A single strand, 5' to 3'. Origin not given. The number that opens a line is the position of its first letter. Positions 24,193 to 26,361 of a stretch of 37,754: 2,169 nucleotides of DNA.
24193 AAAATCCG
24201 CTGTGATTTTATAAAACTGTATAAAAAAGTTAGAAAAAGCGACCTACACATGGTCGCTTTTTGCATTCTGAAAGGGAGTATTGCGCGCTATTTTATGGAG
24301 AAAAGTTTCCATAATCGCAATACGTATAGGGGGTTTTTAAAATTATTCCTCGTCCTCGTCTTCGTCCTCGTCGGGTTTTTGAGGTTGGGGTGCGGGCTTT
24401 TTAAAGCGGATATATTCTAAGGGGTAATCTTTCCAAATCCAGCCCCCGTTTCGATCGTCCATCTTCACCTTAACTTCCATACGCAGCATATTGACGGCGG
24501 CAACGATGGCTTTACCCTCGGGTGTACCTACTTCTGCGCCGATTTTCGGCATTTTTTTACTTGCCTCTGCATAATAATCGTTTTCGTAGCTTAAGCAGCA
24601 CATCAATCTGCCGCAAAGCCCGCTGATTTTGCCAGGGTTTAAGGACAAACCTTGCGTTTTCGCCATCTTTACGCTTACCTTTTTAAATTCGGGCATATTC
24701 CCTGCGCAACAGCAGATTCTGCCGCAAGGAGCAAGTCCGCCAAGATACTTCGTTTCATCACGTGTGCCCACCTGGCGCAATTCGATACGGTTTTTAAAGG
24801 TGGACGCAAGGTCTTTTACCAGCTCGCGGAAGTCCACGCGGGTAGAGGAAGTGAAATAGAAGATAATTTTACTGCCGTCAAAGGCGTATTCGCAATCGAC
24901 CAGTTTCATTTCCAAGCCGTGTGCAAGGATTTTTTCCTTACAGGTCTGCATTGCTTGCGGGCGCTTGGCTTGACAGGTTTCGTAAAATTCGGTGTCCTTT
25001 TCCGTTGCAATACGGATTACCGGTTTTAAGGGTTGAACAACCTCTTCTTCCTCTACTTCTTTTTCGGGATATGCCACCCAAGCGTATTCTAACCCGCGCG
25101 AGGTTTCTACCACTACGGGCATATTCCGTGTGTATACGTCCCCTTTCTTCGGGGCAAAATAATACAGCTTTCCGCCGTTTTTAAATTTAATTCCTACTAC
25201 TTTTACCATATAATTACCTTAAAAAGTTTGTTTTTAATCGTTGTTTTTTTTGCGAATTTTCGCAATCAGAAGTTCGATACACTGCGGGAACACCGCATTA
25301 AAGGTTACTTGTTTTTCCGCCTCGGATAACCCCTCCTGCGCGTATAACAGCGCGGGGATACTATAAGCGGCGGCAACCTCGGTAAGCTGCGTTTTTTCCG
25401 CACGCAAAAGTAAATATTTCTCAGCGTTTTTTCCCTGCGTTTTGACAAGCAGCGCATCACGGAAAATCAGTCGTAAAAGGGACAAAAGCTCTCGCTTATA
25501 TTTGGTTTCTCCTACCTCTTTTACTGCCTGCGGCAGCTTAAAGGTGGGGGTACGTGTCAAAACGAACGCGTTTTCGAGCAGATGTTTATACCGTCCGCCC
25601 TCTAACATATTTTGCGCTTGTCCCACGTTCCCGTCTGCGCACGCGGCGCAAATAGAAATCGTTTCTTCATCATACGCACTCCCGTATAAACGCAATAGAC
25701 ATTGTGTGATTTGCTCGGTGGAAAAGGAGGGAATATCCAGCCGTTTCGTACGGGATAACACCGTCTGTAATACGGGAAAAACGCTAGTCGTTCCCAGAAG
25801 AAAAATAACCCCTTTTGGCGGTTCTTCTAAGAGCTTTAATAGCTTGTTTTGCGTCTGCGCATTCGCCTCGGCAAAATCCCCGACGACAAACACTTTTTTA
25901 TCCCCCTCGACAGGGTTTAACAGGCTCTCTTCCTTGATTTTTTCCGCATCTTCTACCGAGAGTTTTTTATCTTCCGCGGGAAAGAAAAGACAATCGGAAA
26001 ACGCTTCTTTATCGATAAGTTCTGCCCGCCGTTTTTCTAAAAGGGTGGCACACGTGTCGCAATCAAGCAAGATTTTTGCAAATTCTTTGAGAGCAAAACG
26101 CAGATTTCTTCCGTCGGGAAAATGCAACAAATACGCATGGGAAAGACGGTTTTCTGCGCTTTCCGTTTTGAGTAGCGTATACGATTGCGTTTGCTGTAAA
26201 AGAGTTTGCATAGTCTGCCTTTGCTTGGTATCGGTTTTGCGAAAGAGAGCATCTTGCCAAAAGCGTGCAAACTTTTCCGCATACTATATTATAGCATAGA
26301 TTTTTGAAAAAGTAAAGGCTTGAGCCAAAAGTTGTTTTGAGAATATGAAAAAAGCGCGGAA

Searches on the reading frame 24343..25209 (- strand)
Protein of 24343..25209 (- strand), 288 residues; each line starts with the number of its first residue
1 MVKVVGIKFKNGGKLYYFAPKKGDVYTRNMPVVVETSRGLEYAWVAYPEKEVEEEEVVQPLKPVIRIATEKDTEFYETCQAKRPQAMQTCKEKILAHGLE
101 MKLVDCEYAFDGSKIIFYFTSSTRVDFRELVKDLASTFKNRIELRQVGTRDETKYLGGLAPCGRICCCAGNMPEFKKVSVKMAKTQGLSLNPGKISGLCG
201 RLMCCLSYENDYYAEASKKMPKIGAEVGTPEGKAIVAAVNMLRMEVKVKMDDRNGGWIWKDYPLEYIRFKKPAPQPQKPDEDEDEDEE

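Call 8: search_protein_families(library=ncbifam, proteins=[window:24343-25209:-])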
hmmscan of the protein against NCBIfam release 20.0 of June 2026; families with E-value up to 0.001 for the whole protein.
window:24343-25209:- (288 aa): 1 family
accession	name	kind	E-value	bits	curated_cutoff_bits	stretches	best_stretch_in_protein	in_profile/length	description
NF041131.1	RicT_YaaT_fam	subfamily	5.3e-87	290.8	70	1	32-241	3-212/213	regulatory iron-sulfur-containing complex subunit RicT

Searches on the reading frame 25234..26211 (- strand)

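Call 8: search_protein_families(library=ncbifam, proteins=[window:25234-26211:-])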
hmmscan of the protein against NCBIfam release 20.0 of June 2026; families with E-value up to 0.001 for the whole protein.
window:25234-26211:- (325 aa): 57 families (the best 25 are shown)
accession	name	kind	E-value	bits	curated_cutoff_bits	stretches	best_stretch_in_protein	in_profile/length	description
TIGR00678.1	holB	equivalog_domain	1.7e-27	96.3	180.6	1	12-198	2-187/188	DNA polymerase III subunit delta'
NF005926.0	PRK07940.1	equivalog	4.6e-25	88.7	300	1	15-203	28-212/394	DNA polymerase III subunit delta'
NF005972.1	PRK08058.1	equivalog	1e-24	87.4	340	1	6-319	9-326/328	DNA polymerase III subunit delta'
NF004047.0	PRK05564.1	equivalog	2.8e-23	82.4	282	1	15-305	17-296/313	DNA polymerase III subunit delta'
TIGR02397.1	dnaX_nterm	equivalog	4.1e-23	82.2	250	1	4-204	16-220/355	DNA polymerase III subunit gamma/tau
NF004046.1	PRK05563.1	equivalog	1.5e-21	77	400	1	7-203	20-220/567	DNA polymerase III subunit gamma/tau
NF005677.0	PRK07471.1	equivalog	2.3e-20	73.1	252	1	82-231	119-267/366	DNA polymerase III subunit delta'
NF011512.0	PRK14950.1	equivalog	2.9e-19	69.7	593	1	50-204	76-223/585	DNA polymerase III subunits gamma and tau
NF005515.0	PRK07132.1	equivalog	4.1e-19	69.2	204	1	12-281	8-268/301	DNA polymerase III subunit delta'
NF011510.0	PRK14948.1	equivalog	4.4e-19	68.7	593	1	86-204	105-226/640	DNA polymerase III subunit gamma/tau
NF011523.0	PRK14962.1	equivalog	1.2e-17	63.8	576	1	4-204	16-220/474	DNA polymerase III subunits gamma and tau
NF005638.0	PRK07399.1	subfamily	1.1e-16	60.8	230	1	86-199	109-220/317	DNA polymerase III subunit delta'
NF011514.0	PRK14953.1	equivalog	2.1e-16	59.9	536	1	4-204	18-222/488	DNA polymerase III subunits gamma and tau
NF011524.0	PRK14963.1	equivalog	4.1e-16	59.2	601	1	85-204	97-219/647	DNA polymerase III subunits gamma and tau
NF005171.0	PRK06645.1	equivalog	5.8e-16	58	614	1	82-204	108-233/509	DNA polymerase III subunits gamma and tau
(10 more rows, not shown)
